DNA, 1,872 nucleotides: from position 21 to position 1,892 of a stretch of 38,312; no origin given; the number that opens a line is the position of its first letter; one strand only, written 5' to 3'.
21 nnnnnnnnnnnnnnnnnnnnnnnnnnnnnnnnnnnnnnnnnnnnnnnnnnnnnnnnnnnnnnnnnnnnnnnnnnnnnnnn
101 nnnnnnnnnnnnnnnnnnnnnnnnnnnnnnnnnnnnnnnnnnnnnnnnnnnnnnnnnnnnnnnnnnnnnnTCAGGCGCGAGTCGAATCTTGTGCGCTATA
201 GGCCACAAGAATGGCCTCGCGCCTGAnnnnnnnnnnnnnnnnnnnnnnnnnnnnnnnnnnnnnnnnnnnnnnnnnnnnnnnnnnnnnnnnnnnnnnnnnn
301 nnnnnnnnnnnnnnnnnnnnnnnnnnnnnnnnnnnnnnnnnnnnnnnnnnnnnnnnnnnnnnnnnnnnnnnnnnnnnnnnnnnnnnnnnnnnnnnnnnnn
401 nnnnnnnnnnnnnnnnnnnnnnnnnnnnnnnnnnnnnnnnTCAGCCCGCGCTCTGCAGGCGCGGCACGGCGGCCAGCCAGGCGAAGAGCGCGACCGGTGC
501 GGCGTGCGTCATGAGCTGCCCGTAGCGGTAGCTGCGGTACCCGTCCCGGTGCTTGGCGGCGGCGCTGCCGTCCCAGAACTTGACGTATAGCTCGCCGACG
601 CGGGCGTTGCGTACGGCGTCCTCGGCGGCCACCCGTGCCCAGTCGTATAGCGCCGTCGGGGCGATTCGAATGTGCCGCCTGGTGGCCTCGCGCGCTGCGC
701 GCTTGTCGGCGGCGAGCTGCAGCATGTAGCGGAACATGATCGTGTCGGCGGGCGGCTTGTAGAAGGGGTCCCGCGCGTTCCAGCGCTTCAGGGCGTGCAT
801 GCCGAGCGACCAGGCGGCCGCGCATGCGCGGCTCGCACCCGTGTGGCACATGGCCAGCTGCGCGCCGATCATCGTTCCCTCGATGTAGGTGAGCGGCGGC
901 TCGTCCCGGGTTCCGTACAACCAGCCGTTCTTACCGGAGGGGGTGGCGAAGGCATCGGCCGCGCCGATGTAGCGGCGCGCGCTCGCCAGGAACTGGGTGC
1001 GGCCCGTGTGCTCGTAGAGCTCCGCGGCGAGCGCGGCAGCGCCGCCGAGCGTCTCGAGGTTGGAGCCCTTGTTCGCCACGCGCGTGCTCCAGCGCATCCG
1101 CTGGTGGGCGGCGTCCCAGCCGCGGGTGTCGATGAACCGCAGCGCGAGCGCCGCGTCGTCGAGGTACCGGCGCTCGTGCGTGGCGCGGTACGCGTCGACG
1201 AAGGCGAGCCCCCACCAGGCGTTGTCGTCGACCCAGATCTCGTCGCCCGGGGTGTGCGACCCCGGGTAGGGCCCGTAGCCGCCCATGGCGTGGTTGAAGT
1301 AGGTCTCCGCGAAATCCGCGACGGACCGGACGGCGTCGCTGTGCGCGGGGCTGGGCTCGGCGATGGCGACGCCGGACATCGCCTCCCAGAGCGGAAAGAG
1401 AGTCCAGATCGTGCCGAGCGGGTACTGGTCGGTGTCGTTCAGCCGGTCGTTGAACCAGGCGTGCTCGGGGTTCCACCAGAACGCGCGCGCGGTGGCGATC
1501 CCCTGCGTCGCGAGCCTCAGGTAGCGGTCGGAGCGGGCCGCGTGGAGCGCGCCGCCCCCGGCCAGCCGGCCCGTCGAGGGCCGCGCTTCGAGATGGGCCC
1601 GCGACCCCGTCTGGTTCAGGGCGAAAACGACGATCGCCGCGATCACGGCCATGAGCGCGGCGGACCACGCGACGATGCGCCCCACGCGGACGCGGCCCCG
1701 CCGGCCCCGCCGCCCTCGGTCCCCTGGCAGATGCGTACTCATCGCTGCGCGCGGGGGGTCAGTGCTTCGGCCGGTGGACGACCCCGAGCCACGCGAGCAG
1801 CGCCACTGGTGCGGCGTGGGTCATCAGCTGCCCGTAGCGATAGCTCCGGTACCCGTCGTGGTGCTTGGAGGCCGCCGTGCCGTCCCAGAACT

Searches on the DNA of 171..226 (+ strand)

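Call 66: build_rna_model(alignment_id=A4, structure=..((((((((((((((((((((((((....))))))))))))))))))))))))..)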
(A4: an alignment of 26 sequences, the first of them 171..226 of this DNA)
Model R1 built from alignment A4 (26 sequences, 56 columns); structure: as given.
model positions 56; base pairs 24; branch points 0; effective number of sequences 7.46; information 0.994 bits per position. Calibrated on 0.2 Mb of random sequence (short: E-values are rough).
structure used (alignment columns):
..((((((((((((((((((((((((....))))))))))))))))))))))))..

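Call 67: search_with_rna_model(model_id=R1, source=window, filters=off, max_evalue=10)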
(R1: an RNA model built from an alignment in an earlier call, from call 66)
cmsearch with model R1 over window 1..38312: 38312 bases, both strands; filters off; matches with E-value up to 10: 101.
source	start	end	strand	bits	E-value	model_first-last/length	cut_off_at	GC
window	33752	33807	-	60.2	3.1e-16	1-56/56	no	0.52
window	33752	33807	+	56.3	5.1e-15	1-56/56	no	0.52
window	171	226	+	52.7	6.8e-14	1-56/56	no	0.59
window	171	226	-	39.9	5.6e-10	1-56/56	no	0.59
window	10090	10109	-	12.3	0.18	1-56/56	no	0.85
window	14231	14257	-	11.9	0.22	1-56/56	no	0.81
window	9521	9554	+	11.7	0.25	1-56/56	no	0.76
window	9521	9554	-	11.6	0.27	1-56/56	no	0.76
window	18334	18367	-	11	0.43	1-56/56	no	0.74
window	14276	14311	+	10.7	0.51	1-56/56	no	0.81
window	10090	10109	+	10.6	0.56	1-56/56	no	0.85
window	20588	20628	-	10.3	0.68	1-56/56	no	0.71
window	14201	14233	+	10.2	0.76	1-56/56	no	0.88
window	13636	13662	+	9.9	0.96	1-56/56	no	0.85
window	38136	38168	+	9.5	1.3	1-56/56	no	0.73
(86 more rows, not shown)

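Call 68: search_with_rna_model(model_id=R1, sources=[L001, L008, L010, L011, L015, L027, L037, L038, L042, L043, L044, L045, L049, L050, L047], filters=default, max_evalue=1)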
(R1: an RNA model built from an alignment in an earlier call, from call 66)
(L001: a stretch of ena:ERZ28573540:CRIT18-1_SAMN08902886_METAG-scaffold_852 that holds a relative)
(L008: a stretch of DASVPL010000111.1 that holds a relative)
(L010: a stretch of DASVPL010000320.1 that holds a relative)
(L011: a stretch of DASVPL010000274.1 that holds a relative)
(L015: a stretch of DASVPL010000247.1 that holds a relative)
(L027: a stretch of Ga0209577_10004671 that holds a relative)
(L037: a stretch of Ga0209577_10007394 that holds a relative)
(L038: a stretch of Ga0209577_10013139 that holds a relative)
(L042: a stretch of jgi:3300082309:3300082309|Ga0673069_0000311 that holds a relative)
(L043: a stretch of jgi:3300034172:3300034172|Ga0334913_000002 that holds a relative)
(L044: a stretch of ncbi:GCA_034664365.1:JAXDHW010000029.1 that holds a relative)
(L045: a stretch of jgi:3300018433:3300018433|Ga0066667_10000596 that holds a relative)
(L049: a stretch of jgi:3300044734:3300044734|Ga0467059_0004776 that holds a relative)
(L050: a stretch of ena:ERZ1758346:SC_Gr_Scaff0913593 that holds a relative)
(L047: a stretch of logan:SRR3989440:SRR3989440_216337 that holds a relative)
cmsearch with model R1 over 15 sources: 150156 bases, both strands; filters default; matches with E-value up to 1: 20.
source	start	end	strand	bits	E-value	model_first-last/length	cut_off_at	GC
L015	5296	5351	-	72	3.1e-19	1-56/56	no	0.55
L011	6102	6157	+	71.8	3.5e-19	1-56/56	no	0.55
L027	8574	8629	+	66.8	1.2e-17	1-56/56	no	0.54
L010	7289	7344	+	64.9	4.5e-17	1-56/56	no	0.55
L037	8324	8379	-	64.7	5.3e-17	1-56/56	no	0.54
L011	6102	6157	-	64.6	5.8e-17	1-56/56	no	0.55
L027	8574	8629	-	64.3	7.1e-17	1-56/56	no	0.54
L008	3668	3723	+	63.6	1.1e-16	1-56/56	no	0.54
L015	5296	5351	+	61.2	6.5e-16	1-56/56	no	0.55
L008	3668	3723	-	60.6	9.9e-16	1-56/56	no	0.54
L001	11901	11956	-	60.2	1.2e-15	1-56/56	no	0.52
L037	8324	8379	+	60.2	1.3e-15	1-56/56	no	0.54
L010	7289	7344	-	56.8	1.4e-14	1-56/56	no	0.55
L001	11901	11956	+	56.3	2e-14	1-56/56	no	0.52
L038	5376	5431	+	55.4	3.9e-14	1-56/56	no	0.59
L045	4678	4733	-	52.6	2.7e-13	1-56/56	no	0.59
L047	1851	1906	-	52.6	2.7e-13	1-56/56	no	0.59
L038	5376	5431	-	47.6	9.2e-12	1-56/56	no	0.59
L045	4678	4733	+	39.9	2.2e-09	1-56/56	no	0.59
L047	1851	1906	+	39.9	2.2e-09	1-56/56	no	0.59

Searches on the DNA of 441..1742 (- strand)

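Call 77: search_rna_families(sources=[L047, L025, L040, L041, L031, L019, L028, L029, L016, L017], threshold=evalue, max_evalue=1)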
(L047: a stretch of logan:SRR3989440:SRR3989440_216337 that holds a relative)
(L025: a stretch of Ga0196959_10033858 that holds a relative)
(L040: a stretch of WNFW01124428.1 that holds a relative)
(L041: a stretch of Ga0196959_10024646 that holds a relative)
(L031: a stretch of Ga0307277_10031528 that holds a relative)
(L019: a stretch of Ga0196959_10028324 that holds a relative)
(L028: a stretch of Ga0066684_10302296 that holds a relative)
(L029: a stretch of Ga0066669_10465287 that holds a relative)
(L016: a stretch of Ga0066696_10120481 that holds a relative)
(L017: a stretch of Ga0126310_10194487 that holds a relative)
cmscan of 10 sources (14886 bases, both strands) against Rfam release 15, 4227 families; matches with E-value up to 1: 9.
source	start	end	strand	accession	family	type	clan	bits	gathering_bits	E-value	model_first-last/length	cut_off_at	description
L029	205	275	+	RF00005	tRNA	Gene; tRNA;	CL00001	61.9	29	1.2e-11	1-71/71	no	tRNA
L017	750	799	+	RF03637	mir-5879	Gene; miRNA;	-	32.1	97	0.00099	14-63/76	no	mir-5879 microRNA precursor family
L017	750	799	-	RF03637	mir-5879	Gene; miRNA;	-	31.6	97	0.0014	14-63/76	no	mir-5879 microRNA precursor family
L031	1400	1472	-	RF03637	mir-5879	Gene; miRNA;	-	28.1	97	0.015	1-76/76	no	mir-5879 microRNA precursor family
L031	1400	1472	+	RF03637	mir-5879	Gene; miRNA;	-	26.7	97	0.039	1-76/76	no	mir-5879 microRNA precursor family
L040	1060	1153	-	RF03468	mir-2830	Gene; miRNA;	-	24.2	70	0.48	1-76/76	no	mir-2830 microRNA precursor family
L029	285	323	-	RF03637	mir-5879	Gene; miRNA;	-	23.7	97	0.3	19-58/76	no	mir-5879 microRNA precursor family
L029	285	323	+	RF03637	mir-5879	Gene; miRNA;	-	22.9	97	0.5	19-58/76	no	mir-5879 microRNA precursor family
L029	1036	1086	-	RF01734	Fluoride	Cis-reg; riboswitch;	-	18.8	34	0.26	10-45/64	no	Fluoride riboswitch aptamer (crcB RNA motif)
